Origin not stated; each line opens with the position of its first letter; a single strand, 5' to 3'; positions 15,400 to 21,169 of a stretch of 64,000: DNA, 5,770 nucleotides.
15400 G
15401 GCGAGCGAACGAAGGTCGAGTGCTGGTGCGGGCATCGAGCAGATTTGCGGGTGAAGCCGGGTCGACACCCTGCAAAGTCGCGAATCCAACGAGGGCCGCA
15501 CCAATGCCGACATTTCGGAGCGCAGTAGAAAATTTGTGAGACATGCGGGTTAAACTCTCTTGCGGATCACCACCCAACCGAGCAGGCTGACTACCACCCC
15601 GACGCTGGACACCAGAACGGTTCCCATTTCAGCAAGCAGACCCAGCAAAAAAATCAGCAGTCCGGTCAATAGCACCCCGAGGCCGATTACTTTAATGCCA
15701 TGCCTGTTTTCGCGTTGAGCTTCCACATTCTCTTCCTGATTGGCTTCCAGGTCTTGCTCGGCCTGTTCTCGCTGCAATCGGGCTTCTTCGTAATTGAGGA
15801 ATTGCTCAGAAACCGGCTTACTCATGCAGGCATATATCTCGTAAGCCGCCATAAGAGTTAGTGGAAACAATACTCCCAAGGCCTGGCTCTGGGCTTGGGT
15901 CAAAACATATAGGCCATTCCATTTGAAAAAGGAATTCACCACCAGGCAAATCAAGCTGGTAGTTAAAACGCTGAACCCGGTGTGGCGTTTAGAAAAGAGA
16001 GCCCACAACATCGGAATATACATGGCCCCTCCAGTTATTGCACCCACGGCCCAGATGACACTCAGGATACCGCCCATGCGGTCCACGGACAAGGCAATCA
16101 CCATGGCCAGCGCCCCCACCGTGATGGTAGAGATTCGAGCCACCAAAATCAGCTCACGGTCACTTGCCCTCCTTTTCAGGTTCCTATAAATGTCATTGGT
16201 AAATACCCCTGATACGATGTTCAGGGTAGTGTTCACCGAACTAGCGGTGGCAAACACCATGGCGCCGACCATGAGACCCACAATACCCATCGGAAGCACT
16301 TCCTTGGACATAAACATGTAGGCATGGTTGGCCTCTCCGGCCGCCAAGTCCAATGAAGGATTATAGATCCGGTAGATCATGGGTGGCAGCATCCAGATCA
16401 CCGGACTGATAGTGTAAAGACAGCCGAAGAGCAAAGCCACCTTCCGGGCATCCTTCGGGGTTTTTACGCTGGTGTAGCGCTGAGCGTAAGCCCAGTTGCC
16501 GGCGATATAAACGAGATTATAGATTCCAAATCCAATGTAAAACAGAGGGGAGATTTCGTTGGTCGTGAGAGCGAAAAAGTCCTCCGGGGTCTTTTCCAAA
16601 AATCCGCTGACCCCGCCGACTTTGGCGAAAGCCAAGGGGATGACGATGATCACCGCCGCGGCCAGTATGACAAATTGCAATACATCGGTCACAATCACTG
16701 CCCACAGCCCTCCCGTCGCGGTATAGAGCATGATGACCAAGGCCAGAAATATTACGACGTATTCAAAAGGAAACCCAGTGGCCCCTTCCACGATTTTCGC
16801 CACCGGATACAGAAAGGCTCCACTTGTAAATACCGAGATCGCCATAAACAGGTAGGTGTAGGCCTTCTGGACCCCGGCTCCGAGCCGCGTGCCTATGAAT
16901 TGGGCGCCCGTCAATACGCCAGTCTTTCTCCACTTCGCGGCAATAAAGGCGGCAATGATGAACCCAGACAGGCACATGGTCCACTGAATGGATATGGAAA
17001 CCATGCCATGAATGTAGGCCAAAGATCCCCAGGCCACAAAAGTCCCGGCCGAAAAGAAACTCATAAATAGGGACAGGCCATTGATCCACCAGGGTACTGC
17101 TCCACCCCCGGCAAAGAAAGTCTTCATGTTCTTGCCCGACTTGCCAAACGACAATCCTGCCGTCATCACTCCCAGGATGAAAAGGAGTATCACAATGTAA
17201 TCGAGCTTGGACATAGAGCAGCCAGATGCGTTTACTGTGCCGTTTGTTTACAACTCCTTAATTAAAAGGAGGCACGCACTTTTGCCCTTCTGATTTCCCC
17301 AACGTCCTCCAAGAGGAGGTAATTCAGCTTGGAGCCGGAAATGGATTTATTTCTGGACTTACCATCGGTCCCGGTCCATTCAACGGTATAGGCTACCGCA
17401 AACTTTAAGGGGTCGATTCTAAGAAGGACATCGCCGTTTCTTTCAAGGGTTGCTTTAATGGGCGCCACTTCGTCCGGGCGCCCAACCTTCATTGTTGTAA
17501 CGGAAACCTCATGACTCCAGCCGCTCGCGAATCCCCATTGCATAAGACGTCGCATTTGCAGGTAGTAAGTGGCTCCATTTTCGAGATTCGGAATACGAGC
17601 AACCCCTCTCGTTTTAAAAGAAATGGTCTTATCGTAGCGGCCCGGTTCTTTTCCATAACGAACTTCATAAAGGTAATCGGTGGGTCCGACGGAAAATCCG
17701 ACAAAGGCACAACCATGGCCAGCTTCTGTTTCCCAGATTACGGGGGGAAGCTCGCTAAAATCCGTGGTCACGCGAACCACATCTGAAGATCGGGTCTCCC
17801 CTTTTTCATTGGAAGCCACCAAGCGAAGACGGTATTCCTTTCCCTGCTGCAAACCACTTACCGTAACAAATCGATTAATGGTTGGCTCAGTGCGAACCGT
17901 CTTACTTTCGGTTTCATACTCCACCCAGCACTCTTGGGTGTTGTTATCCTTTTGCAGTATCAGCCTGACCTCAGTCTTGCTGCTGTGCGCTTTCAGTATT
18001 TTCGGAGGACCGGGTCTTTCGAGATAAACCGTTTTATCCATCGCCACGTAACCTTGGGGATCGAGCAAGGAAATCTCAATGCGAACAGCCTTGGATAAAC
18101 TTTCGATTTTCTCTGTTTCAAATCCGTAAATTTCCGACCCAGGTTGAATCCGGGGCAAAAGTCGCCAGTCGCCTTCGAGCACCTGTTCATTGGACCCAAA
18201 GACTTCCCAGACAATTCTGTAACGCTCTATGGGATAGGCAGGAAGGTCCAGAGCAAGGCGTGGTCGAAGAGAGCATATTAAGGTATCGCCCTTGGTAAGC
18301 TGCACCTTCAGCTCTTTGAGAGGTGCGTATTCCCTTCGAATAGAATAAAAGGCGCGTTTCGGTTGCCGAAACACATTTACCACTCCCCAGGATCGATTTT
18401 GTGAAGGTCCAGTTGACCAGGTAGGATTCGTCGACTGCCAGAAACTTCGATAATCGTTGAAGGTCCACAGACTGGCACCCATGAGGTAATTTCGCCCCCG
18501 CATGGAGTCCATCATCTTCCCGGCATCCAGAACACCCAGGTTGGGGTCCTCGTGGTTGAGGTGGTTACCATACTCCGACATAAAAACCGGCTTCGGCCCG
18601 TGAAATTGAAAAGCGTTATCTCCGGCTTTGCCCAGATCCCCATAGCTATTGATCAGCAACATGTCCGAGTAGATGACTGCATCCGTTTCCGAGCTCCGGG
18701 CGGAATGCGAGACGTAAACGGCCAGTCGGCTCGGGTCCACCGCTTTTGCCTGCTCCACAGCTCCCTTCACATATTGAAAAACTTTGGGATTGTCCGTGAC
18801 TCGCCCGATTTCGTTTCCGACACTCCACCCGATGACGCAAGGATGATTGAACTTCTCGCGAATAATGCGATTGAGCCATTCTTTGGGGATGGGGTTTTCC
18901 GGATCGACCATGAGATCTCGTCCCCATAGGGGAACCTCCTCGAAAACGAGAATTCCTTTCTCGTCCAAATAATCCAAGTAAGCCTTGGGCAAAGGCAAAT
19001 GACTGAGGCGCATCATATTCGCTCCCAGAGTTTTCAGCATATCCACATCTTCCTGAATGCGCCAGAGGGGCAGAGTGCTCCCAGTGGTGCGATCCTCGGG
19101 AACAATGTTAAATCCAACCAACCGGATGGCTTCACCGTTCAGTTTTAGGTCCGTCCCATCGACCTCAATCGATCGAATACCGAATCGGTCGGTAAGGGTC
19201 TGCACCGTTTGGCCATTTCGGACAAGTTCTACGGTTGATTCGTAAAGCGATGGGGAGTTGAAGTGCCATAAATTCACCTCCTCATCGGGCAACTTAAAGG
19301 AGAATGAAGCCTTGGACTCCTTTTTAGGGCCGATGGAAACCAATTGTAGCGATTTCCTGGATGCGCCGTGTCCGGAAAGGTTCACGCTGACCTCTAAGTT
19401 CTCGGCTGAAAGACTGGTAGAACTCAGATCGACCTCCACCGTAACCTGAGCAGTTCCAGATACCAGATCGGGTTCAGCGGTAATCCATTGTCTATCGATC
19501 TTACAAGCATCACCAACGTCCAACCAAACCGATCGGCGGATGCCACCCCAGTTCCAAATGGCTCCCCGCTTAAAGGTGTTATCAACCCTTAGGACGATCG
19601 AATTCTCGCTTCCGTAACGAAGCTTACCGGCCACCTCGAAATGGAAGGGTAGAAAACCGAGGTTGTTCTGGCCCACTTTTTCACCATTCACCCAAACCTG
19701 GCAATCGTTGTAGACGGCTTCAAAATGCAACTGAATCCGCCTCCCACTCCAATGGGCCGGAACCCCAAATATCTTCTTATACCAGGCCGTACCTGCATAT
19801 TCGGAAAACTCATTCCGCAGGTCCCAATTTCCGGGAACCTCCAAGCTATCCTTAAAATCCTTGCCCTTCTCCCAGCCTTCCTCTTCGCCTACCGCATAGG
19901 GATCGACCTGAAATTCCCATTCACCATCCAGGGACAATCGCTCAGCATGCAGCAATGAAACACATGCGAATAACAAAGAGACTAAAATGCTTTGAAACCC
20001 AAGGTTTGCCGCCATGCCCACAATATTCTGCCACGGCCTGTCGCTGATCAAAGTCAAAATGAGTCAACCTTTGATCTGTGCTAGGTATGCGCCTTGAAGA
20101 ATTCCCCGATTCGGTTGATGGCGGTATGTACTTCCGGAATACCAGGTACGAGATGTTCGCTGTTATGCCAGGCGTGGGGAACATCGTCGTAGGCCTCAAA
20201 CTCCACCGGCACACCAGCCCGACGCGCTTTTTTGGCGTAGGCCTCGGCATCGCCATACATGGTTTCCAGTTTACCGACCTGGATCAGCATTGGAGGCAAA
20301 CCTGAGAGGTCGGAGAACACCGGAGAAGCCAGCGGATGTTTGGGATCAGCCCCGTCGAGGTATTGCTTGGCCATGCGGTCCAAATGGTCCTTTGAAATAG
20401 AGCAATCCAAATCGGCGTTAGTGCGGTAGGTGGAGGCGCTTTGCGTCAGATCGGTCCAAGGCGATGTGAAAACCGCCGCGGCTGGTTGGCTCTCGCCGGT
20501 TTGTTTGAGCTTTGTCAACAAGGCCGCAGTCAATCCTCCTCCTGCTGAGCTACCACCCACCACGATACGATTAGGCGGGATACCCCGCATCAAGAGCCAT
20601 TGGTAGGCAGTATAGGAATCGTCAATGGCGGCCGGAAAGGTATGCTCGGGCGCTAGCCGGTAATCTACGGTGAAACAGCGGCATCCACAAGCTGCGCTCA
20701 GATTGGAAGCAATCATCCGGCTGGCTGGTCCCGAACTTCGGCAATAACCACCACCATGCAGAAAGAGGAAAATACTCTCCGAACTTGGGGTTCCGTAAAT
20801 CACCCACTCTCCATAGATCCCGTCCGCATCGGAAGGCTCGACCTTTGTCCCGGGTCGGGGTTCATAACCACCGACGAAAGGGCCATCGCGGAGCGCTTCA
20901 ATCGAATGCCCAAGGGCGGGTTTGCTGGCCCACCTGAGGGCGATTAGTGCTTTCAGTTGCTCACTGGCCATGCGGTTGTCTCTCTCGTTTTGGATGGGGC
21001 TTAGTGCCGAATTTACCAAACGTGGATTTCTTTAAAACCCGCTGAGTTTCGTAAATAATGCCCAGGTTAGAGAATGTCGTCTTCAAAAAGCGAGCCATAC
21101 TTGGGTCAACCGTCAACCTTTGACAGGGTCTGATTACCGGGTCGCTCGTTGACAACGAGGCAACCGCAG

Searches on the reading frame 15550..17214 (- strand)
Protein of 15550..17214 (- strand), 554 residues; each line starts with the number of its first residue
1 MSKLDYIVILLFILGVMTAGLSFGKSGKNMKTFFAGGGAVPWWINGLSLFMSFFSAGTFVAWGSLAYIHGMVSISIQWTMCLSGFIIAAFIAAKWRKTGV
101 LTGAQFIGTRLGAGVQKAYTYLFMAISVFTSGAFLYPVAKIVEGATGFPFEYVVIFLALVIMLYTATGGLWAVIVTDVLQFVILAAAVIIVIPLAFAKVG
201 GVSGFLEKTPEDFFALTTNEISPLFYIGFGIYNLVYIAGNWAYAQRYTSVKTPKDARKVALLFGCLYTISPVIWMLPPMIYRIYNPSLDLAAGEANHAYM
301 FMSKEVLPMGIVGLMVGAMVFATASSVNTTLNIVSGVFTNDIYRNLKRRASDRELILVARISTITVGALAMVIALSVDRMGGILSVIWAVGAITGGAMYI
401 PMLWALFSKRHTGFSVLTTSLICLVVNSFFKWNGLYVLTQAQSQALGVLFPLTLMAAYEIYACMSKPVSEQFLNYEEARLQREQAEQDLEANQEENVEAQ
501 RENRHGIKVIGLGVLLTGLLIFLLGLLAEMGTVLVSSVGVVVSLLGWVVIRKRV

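Call 17: search_protein_families(library=pfam, proteins=[window:15550-17214:-])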
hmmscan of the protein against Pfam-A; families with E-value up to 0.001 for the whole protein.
window:15550-17214:- (554 aa): 1 family
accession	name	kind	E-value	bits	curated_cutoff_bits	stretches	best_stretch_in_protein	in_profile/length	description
PF00474.23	SSF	-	3.9e-39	135.1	22.8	1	33-412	1-395/406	Sodium:solute symporter family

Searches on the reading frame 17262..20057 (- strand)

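Call 17: search_protein_families(library=pfam, proteins=[window:17262-20057:-])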
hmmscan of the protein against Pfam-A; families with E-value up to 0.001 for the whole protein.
window:17262-20057:- (931 aa): 6 families
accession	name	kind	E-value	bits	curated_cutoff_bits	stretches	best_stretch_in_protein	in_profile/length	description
PF02836.23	Glyco_hydro_2_C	-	3.1e-21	76.2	21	1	297-535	1-244/302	Glycosyl hydrolases family 2, TIM barrel domain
PF02837.24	Glyco_hydro_2_N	-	5.5e-19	69.1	28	1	42-179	3-165/169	Glycosyl hydrolases family 2, sugar binding domain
PF00703.27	Glyco_hydro_2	-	2.7e-11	44.7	23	1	192-295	6-109/109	Glycosyl hydrolases family 2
PF22666.2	Glyco_hydro_2_N2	-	1e-07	32.6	27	1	90-165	49-124/167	Glycosyl hydrolase 2 galactose-binding domain-like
PF00041.27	fn3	-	1.6e-05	25.5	25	1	712-763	34-83/84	Fibronectin type III domain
PF16656.11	Pur_ac_phosph_N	-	0.00041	21.3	30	0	696-765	29-93/93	Purple acid Phosphatase, N-terminal domain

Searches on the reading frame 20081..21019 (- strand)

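Call 17: search_protein_families(library=pfam, proteins=[window:20081-21019:-])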
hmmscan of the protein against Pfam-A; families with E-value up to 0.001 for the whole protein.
window:20081-21019:- (312 aa): 4 families
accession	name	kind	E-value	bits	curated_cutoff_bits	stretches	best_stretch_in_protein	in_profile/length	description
PF07859.19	Abhydrolase_3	-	1.4e-59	201.9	25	1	85-285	2-209/210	alpha/beta hydrolase fold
PF10340.15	Say1_Mug180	-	1.1e-12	48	21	1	77-237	118-286/374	Steryl acetyl hydrolase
PF20434.5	BD-FAE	-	8.6e-10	38.9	26.8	1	83-170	15-108/215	BD-FAE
PF00326.27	Peptidase_S9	-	0.00021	21.3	22.6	1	132-286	45-191/213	Prolyl oligopeptidase family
